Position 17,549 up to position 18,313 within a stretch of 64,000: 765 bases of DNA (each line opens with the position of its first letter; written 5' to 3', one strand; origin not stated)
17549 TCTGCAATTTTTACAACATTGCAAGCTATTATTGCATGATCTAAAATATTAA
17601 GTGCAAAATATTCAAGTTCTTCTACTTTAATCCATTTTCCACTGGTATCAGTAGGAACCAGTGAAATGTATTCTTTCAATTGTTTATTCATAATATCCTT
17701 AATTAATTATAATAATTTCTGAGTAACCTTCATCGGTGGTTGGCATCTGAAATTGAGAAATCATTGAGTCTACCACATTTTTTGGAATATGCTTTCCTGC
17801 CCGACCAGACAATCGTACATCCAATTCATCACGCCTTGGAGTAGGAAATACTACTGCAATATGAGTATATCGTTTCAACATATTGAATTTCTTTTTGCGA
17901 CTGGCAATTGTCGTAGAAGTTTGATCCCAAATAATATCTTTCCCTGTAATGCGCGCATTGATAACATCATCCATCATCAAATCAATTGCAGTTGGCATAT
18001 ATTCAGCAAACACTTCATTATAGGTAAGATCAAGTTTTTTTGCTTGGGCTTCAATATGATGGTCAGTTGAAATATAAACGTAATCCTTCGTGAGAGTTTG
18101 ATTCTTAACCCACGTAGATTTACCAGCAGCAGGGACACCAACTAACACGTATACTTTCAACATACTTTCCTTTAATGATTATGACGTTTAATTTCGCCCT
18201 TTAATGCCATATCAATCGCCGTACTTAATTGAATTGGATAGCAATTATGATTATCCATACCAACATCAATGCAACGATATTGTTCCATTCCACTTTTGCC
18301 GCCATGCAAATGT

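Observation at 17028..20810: Split RNA-repair module: RNA ligase 1, metallophosphoesterase and P-loop kinase, co-transcribed with a macro-domain protein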

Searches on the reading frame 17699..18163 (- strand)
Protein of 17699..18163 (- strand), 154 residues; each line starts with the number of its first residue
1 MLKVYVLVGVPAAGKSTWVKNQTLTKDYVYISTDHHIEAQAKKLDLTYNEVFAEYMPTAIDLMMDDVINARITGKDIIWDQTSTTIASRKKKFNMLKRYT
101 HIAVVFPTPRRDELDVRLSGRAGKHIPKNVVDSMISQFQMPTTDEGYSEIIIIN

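Call 3: search_protein_families(library=pfam, proteins=[window:17699-18163:-], max_evalue=0.01)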
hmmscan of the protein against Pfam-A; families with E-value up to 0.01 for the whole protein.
window:17699-18163:- (154 aa): 3 families
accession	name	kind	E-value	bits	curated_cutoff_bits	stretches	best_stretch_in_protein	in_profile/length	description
PF13671.12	AAA_33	-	5.9e-16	59.5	27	1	4-141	1-143/143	AAA domain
PF13173.12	AAA_14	-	0.0011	19.4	27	1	3-70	3-74/129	AAA domain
PF08433.16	KTI12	-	0.0013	18.7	22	1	6-144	5-143/271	Chromatin associated protein KTI12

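Call 4: search_protein_families(library=phrogs, proteins=[window:17699-18163:-], max_evalue=0.001)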
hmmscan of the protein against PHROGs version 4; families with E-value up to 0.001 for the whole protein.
window:17699-18163:- (154 aa): 5 families
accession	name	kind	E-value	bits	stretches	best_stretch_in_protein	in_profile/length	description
phrog_6931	-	unknown function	8e-22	78.9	1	3-152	186-338/343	-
phrog_2071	-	other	1.1e-18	69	1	3-139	17-142/282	ATPase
phrog_505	-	other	2.4e-10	41.3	1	1-143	1-145/295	polynucleotide kinase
phrog_8238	-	DNA, RNA and nucleotide metabolism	3.5e-06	26.4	1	1-140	1-142/737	RNA ligase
phrog_4581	-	head and packaging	0.00012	22.6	1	3-30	125-152/395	terminase small subunit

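Call 13: search_solved_structures(query=window:17699-18163:-, max_evalue=1, show_alignments=3)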
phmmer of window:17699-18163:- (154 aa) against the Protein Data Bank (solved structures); distinct sequences matched with E-value up to 1: 12.
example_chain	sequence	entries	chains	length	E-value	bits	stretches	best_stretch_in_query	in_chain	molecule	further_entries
4xrp_A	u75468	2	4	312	0.0012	22.2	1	3-140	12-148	Pnkp1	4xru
3a4l_A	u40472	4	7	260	0.0018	21.6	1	4-148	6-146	L-seryl-tRNA(Sec) kinase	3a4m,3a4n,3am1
3adb_A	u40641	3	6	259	0.0024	21.3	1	5-148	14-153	L-seryl-tRNA(Sec) kinase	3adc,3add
4jlo_A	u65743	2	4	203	0.019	18.3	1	4-121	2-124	Adenylate kinase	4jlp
4jky_A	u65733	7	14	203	0.019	18.3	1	4-121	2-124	Adenylate kinase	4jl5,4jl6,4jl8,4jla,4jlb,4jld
2rgx_A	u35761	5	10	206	0.02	18.3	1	4-121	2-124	Adenylate kinase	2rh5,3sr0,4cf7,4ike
1yj5_A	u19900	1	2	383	0.025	18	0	4-34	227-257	5' polynucleotide kinase-3' phosphatase catalytic domain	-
3u7g_A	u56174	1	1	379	0.026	17.9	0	4-34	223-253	Bifunctional polynucleotide phosphatase/kinase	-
3u7e_B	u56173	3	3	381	0.026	17.9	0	4-34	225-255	Bifunctional polynucleotide phosphatase/kinase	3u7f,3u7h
3zvl_A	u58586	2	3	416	0.032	17.6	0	4-34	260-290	BIFUNCTIONAL POLYNUCLEOTIDE PHOSPHATASE/KINASE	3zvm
3zvn_A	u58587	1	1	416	0.033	17.5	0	4-34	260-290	BIFUNCTIONAL POLYNUCLEOTIDE PHOSPHATASE/KINASE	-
8iuf_QA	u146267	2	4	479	0.091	16.1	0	45-90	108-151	MPP-beta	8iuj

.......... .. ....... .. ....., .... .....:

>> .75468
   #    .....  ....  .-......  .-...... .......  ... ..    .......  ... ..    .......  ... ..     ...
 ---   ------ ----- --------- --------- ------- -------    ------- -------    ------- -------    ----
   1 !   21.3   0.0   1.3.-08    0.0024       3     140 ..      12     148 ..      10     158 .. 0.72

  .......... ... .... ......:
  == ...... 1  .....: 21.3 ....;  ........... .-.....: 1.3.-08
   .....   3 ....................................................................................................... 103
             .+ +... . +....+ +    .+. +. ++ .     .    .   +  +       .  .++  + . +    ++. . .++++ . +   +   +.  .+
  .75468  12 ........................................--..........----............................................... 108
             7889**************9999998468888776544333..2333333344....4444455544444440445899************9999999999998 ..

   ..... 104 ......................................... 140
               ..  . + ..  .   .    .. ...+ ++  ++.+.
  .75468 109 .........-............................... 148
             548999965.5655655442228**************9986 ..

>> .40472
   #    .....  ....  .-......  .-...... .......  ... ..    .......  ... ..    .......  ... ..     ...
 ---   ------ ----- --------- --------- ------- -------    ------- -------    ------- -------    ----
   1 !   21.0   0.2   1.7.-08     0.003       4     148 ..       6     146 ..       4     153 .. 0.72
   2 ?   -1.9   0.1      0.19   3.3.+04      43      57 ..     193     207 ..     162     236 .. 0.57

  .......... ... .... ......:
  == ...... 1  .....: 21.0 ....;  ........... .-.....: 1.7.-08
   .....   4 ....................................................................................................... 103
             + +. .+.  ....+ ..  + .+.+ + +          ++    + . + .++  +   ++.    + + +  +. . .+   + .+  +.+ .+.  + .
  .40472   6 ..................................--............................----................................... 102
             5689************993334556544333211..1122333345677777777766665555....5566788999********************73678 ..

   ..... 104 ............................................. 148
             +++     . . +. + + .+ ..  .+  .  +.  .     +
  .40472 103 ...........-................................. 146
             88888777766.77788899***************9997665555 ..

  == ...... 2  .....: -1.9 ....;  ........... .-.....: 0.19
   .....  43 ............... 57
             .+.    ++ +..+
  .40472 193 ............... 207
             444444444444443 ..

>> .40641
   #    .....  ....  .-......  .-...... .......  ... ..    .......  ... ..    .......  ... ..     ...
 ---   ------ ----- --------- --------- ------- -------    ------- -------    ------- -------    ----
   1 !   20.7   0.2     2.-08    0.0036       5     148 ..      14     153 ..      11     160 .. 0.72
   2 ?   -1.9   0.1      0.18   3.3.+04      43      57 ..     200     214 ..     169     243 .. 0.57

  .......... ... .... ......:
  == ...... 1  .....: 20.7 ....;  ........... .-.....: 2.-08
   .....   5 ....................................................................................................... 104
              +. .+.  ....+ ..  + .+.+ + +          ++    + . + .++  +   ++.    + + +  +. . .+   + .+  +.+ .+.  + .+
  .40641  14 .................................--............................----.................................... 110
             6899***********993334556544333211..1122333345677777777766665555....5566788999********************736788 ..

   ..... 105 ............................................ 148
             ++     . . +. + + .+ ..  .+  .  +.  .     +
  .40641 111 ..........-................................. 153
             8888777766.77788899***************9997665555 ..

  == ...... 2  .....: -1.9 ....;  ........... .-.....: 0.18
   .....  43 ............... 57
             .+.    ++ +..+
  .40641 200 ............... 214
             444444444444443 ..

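Call 22: find_related_loci(query=window:17699-18163:-, collection=viral_contigs, flank=10000)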
Query window:17699-18163:- (154 aa) in viral_contigs; peptide patterns used: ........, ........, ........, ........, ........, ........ (x = any residue, [..] = any of these).
99 stretches matched a pattern; 92 encode a relative of the query (tblastn E <= 1e-3); the best 80 are kept; 80 distinct loci.
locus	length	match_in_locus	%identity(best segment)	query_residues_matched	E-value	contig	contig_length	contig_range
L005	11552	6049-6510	64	1-154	1e-63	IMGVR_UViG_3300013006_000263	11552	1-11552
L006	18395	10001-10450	64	1-150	2e-61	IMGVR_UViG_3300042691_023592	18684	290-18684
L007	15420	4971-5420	63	1-150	2e-60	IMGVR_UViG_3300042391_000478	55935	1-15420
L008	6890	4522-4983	61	1-154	9e-60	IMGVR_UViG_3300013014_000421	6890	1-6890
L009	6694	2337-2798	59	1-154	3e-59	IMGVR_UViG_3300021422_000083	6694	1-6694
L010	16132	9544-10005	61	1-154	5e-59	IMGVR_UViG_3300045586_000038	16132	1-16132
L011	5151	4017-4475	59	1-153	4e-59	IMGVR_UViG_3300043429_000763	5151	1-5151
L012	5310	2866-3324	59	1-153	4e-59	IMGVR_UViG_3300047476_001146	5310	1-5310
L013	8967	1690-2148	59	1-153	6e-59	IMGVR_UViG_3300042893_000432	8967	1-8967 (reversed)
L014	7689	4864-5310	61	2-150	2e-58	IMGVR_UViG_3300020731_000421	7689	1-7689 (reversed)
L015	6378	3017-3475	59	1-153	2e-58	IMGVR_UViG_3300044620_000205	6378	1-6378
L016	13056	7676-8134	58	1-153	2e-58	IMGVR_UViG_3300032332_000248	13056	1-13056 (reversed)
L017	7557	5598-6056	59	1-153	2e-58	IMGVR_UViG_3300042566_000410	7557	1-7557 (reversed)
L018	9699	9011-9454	61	3-150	3e-58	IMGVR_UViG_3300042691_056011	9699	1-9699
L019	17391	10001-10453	62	4-154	3e-58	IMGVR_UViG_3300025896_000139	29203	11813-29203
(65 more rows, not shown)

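Call 61: search_protein_families(library=ncbifam, proteins=[window:17699-18163:-], max_evalue=0.01)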
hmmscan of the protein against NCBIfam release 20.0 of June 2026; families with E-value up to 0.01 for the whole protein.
window:17699-18163:- (154 aa): 4 families
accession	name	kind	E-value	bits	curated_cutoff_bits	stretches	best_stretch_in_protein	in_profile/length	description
TIGR03574.1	selen_PSTK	equivalog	4.4e-06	26.3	290.5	1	6-149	3-143/249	L-seryl-tRNA(Sec) kinase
TIGR01663.1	PNK-3'Pase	equivalog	1.6e-05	23.5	502.8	1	4-153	366-500/520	bifunctional polynucleotide phosphatase/kinase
TIGR01313.1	therm_gnt_kin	subfamily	0.0001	22.1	113.75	1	90-151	82-145/164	gluconokinase, GntK/IdnK-type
NF040667.1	hom_kin_desulfo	exception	0.00068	19.5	197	1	6-40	4-38/163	homoserine kinase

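Call 78: search_solved_structures(query=A3, max_evalue=0.1, show_alignments=3)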
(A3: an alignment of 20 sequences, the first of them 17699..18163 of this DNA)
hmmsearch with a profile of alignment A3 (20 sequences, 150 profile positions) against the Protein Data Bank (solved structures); distinct sequences matched with E-value up to 0.1: 44.
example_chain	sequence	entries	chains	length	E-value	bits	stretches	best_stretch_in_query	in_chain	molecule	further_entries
4xrp_A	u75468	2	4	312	1.6e-12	51.3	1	2-148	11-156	Pnkp1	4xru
1ly1_A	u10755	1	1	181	9.5e-10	42.3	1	1-140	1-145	polynucleotide kinase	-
1ltq_A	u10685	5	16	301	3.4e-09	40.5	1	1-140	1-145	POLYNUCLEOTIDE KINASE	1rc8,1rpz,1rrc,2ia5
3adb_A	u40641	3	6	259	2.3e-08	37.8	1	4-145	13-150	L-seryl-tRNA(Sec) kinase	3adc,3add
3a4l_A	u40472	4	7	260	2.8e-08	37.6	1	4-144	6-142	L-seryl-tRNA(Sec) kinase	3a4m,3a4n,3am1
4gp7_A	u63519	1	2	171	1.6e-07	35.1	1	4-143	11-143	Metallophosphoesterase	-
4gp6_A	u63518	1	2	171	1e-06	32.4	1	4-143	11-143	Metallophosphoesterase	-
4jst_A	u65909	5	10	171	1.8e-06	31.7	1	4-143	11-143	Metallophosphoesterase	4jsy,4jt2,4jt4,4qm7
3u7g_A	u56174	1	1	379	4.4e-06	30.4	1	3-35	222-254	Bifunctional polynucleotide phosphatase/kinase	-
1yj5_A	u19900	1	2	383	4.4e-06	30.4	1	3-35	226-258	5' polynucleotide kinase-3' phosphatase catalytic domain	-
3u7e_B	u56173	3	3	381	4.4e-06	30.4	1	3-35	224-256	Bifunctional polynucleotide phosphatase/kinase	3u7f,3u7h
3zvl_A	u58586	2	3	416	5.7e-06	30.1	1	3-35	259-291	BIFUNCTIONAL POLYNUCLEOTIDE PHOSPHATASE/KINASE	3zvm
3zvn_A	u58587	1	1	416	5.8e-06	30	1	3-35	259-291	BIFUNCTIONAL POLYNUCLEOTIDE PHOSPHATASE/KINASE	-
4mde_A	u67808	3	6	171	1.1e-05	29.1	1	4-143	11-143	Metallophosphoesterase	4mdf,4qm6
9d2f_A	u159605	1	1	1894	0.00011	25.8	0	2-40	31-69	Adenylate kinase 9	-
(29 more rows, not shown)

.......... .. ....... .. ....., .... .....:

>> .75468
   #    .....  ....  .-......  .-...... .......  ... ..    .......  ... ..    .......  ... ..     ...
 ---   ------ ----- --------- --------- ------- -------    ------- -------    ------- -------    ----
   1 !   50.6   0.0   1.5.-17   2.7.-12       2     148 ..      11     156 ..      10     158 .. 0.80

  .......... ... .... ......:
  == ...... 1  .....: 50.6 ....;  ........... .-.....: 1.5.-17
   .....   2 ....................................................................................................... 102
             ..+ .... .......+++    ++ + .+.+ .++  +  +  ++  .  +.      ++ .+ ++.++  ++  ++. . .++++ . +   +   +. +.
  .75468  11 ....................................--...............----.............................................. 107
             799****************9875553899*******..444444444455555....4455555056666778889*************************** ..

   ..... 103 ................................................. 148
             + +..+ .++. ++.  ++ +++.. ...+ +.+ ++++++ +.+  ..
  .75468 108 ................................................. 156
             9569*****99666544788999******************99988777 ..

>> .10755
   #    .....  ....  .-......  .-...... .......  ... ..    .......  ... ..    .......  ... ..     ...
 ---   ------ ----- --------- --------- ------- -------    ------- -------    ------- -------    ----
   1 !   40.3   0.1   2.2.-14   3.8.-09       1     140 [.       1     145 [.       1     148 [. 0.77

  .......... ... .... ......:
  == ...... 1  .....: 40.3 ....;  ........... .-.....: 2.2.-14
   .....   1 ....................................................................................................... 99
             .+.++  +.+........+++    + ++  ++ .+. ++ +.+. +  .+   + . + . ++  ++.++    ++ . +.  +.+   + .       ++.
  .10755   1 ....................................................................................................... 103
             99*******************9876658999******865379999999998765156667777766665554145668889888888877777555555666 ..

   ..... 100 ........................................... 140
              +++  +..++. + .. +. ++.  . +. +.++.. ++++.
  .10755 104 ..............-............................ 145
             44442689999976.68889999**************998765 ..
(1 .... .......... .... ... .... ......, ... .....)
